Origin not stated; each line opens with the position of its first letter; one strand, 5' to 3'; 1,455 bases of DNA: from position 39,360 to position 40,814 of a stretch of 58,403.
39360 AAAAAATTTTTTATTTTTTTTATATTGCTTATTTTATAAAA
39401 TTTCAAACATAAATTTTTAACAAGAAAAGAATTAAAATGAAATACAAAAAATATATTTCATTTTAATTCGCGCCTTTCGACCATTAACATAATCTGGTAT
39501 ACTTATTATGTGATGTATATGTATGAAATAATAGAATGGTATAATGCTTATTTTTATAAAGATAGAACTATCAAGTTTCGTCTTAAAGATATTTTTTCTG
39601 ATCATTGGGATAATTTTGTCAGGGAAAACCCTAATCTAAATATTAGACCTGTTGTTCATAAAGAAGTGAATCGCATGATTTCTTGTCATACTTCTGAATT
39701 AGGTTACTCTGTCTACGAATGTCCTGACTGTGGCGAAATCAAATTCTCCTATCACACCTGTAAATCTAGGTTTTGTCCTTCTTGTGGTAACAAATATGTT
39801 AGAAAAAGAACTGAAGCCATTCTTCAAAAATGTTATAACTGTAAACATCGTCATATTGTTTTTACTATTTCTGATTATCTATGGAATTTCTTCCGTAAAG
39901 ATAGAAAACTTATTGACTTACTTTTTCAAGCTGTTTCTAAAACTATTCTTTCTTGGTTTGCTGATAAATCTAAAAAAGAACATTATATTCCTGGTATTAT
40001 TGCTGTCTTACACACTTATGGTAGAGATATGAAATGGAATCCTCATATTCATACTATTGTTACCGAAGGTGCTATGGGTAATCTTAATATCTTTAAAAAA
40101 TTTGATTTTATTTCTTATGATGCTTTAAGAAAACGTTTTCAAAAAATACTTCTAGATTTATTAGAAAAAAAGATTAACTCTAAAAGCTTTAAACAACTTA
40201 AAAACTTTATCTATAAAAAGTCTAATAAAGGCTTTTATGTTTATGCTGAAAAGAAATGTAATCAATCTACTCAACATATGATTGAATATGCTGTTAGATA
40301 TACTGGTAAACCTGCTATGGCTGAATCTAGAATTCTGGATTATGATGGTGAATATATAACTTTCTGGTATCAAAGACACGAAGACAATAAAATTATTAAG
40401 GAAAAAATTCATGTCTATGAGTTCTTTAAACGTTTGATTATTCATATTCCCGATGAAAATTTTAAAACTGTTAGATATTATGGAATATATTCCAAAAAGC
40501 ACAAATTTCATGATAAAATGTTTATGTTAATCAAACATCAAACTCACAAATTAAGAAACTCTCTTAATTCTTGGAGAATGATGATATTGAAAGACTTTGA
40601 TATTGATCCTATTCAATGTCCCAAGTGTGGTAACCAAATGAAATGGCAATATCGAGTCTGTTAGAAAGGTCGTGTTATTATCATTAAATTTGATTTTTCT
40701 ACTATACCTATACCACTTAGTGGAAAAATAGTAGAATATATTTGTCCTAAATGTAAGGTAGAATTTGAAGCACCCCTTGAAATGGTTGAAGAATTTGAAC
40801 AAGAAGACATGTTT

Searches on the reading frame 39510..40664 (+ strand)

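Call 59: search_protein_families(library=pfam, proteins=[window:39510-40664:+], max_evalue=0.001)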
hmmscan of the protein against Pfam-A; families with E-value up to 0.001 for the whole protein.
window:39510-40664:+ (384 aa): 2 families
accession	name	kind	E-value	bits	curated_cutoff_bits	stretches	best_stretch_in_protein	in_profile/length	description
PF04986.18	Y2_Tnp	-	9.1e-36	124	20.9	1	162-329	1-178/183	Putative transposase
PF14319.11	Zn_Tnp_IS91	-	9.3e-25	86.9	26.3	1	28-120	1-90/90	Transposase zinc-binding domain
